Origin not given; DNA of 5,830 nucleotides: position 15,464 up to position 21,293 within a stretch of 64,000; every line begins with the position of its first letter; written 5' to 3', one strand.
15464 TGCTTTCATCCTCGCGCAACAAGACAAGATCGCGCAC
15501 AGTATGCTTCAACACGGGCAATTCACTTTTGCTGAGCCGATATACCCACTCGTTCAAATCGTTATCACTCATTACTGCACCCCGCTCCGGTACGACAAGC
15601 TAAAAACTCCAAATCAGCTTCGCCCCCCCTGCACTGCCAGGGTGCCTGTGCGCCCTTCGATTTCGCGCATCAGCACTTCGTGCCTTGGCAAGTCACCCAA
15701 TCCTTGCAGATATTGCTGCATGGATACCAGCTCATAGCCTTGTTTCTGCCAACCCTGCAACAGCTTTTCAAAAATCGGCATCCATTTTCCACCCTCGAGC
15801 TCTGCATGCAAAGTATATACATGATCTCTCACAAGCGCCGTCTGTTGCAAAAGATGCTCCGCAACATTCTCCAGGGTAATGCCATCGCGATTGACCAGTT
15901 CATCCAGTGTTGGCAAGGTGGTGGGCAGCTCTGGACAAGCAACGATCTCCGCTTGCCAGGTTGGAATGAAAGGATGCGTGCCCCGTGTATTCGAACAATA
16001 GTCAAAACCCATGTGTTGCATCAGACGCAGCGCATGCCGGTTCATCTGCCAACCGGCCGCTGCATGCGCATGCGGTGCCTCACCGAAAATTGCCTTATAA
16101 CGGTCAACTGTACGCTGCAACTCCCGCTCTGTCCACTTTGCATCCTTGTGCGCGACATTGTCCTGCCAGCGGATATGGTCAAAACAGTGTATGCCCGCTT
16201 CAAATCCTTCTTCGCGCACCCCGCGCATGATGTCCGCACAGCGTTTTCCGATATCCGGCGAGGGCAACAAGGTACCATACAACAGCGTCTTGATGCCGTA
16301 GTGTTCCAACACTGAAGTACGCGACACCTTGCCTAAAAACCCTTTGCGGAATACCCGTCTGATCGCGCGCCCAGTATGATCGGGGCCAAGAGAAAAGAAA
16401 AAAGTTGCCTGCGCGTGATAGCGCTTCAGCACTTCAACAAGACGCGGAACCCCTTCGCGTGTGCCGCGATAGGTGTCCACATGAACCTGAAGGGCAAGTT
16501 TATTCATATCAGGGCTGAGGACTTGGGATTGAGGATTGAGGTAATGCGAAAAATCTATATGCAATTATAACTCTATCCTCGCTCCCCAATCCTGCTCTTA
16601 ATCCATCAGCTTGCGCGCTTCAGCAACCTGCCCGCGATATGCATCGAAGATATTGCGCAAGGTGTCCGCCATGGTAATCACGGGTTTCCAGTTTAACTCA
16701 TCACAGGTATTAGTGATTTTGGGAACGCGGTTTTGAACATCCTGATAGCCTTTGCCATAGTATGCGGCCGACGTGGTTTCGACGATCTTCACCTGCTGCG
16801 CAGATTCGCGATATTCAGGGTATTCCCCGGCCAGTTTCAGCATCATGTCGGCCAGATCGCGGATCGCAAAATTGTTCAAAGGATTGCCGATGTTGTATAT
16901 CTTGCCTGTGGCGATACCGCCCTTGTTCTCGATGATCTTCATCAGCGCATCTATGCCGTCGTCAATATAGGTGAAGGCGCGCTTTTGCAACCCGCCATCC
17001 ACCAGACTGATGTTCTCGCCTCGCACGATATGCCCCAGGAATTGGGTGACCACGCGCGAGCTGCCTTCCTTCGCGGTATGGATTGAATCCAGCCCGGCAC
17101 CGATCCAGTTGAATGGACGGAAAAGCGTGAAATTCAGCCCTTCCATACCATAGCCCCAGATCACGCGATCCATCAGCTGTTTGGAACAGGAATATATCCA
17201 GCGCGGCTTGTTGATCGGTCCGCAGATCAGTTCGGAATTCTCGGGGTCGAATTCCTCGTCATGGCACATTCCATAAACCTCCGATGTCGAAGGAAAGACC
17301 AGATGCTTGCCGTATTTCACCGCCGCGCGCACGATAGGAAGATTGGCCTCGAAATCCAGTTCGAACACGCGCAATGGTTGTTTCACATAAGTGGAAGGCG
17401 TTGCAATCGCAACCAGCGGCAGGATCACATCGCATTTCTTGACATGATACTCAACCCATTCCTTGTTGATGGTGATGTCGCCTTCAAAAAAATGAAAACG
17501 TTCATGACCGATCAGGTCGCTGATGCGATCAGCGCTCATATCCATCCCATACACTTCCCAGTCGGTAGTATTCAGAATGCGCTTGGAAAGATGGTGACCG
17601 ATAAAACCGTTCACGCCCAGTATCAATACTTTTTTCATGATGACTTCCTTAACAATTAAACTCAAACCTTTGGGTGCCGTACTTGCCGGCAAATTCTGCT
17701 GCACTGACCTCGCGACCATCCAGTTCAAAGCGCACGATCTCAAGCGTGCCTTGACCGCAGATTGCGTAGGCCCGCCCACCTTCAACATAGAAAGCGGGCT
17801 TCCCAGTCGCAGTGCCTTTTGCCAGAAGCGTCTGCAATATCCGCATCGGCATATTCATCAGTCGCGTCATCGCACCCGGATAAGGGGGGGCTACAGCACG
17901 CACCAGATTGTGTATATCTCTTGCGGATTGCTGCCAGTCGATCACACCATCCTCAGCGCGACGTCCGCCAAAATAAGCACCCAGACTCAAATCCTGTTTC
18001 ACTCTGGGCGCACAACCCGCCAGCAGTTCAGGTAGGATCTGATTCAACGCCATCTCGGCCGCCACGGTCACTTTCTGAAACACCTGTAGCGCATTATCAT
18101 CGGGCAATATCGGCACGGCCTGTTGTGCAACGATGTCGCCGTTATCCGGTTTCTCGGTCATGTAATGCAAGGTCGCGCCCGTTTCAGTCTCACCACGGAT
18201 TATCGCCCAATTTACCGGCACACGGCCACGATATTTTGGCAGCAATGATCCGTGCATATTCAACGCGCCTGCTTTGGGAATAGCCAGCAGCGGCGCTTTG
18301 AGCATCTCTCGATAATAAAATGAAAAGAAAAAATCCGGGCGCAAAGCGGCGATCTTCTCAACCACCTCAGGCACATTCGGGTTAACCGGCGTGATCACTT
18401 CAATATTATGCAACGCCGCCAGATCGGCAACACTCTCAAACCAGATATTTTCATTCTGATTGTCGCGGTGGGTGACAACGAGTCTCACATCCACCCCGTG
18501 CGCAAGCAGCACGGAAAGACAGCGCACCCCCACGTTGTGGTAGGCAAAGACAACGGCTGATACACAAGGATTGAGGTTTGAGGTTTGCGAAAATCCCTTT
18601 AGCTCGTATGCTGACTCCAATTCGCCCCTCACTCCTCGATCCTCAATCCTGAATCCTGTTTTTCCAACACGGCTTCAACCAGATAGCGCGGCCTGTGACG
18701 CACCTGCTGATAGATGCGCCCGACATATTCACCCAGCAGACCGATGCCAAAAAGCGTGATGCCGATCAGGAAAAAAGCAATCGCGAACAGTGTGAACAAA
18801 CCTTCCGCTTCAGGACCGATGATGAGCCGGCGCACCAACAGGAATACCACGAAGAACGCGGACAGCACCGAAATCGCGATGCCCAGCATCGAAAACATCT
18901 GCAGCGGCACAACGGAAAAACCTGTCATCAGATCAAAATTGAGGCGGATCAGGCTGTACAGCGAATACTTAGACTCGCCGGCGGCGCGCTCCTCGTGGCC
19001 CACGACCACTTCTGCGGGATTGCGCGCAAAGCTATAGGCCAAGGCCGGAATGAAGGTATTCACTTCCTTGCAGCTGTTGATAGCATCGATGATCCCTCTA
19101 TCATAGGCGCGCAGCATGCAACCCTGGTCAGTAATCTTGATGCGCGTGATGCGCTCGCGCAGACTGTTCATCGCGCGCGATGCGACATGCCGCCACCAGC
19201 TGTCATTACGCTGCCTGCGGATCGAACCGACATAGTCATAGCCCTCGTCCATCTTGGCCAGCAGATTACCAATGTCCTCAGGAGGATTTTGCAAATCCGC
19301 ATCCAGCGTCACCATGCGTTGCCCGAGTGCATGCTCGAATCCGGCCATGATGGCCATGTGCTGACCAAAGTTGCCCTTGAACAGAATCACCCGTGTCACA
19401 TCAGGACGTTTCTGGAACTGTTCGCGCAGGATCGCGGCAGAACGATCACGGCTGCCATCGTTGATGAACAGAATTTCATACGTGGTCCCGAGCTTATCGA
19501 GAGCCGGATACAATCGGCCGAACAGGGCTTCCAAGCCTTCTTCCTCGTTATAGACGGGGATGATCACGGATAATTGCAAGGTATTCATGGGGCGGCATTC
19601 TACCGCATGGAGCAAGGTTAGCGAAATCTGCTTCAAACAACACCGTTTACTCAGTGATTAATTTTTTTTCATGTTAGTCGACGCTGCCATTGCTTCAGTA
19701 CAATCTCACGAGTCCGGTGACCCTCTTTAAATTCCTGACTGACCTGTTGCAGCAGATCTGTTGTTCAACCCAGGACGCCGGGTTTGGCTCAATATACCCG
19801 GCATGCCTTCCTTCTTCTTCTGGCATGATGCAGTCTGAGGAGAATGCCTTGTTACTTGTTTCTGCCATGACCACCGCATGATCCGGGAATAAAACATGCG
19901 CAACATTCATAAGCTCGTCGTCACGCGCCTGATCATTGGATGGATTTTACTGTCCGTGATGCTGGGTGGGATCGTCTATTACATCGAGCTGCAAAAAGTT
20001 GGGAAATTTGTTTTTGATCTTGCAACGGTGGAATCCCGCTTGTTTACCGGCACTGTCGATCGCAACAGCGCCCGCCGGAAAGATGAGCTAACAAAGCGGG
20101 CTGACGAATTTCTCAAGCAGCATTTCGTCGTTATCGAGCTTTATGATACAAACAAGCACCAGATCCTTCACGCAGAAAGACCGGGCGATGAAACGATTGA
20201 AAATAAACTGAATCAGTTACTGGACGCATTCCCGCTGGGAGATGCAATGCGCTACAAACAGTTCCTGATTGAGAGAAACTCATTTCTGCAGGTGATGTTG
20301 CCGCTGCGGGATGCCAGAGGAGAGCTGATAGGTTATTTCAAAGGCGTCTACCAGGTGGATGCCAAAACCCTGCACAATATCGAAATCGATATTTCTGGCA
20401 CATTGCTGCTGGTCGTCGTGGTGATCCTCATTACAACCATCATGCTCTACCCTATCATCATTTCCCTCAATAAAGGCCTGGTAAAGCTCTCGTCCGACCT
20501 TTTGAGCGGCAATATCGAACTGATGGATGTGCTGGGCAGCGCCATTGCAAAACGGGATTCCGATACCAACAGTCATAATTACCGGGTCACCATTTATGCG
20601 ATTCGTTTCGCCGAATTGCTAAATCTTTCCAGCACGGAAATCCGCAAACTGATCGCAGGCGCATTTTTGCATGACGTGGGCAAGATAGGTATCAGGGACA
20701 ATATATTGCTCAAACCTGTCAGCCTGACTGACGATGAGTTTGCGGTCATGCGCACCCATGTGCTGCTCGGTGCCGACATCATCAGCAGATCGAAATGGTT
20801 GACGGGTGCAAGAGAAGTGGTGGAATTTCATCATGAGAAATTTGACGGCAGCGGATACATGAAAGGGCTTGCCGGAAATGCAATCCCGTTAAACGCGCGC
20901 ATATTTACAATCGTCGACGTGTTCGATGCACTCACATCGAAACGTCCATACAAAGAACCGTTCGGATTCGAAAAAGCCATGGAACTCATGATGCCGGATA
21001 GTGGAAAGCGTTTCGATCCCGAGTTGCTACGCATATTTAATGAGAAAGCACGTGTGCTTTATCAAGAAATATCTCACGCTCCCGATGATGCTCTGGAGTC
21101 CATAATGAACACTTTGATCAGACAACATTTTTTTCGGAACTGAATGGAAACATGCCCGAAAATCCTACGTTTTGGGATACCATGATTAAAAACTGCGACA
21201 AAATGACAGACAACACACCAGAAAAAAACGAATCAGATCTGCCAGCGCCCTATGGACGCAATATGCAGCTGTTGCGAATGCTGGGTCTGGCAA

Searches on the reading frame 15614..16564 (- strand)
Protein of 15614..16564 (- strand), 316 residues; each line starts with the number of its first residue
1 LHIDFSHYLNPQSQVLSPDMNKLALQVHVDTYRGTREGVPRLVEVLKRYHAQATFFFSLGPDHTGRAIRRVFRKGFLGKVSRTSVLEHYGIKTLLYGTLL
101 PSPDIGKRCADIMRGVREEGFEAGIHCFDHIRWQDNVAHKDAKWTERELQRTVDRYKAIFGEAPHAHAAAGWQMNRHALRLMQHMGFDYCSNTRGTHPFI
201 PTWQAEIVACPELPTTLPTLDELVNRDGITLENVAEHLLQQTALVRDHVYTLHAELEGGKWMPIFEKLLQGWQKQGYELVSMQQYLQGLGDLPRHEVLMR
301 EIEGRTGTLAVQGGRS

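Call 59: search_protein_families(library=pfam, proteins=[window:15614-16564:-], max_evalue=0.00001)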
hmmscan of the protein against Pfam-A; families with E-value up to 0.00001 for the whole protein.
window:15614-16564:- (316 aa): 1 family
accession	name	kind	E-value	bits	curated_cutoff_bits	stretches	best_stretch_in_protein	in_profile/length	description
PF01522.26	Polysacc_deac_1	-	1.4e-09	38.4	23.1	1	34-189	16-123/124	Polysaccharide deacetylase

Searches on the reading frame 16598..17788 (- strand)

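Call 25: search_protein_families(library=ncbifam, proteins=[window:16598-17788:-], max_evalue=0.00001)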
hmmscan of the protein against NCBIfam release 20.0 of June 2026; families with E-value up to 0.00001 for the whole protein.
window:16598-17788:- (396 aa): 7 families
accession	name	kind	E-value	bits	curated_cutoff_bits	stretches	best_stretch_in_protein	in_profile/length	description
NF008872.0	PRK11908.1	equivalog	1.4e-207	688.6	294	1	51-396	1-347/349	bifunctional UDP-4-keto-pentose/UDP-xylose synthase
NF005998.1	PRK08125.1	equivalog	3.1e-148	495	777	1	51-382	315-647/649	bifunctional UDP-4-amino-4-deoxy-L-arabinose formyltransferase/UDP-glucuronic acid oxidase ArnA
TIGR01181.1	dTDP_gluc_dehyt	equivalog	3.8e-18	65.7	365.1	1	53-387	1-314/321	dTDP-glucose 4,6-dehydratase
TIGR02197.1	heptose_epim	equivalog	1.9e-16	60.1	274.6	1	54-323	1-263/316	ADP-glyceromanno-heptose 6-epimerase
TIGR04180.1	EDH_00030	hypoth_equivalog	3.5e-14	52.6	475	1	54-322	1-258/297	NAD-dependent 4,6-dehydratase LegB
TIGR01179.1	galE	equivalog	2.5e-13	49.6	262.3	1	53-326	1-281/332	UDP-glucose 4-epimerase GalE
NF041015.1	UDPsulfquin_syn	equivalog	7.1e-07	28.5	575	0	52-88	1-36/384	UDP-sulfoquinovose synthase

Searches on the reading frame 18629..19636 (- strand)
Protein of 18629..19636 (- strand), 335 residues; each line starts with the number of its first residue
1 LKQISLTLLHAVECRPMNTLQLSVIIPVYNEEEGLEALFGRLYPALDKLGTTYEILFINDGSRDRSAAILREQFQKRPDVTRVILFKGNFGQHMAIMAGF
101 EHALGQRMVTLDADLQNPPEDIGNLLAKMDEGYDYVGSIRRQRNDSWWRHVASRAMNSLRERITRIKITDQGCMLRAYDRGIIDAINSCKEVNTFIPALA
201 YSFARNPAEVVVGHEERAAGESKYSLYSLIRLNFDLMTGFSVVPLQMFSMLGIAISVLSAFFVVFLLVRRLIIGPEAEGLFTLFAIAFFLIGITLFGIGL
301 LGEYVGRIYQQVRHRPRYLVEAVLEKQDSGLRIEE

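Call 59: search_protein_families(library=pfam, proteins=[window:18629-19636:-], max_evalue=0.00001)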
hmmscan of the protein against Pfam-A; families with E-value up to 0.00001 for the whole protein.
window:18629-19636:- (335 aa): 1 family
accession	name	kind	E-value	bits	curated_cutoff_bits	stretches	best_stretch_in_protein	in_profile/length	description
PF00535.33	Glycos_transf_2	-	2.8e-29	102.6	23.3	1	23-184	1-165/168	Glycosyl transferase family 2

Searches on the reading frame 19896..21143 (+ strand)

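Call 59: search_protein_families(library=pfam, proteins=[window:19896-21143:+], max_evalue=0.00001)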
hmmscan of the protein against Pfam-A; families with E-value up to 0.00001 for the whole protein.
window:19896-21143:+ (415 aa): 2 families
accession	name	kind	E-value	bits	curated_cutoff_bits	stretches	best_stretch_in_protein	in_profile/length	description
PF13487.12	HD_5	-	3.9e-29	102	27.2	1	213-377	3-170/170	HD domain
PF01966.28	HD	-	9.2e-16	58.6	22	1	226-345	3-115/116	HD domain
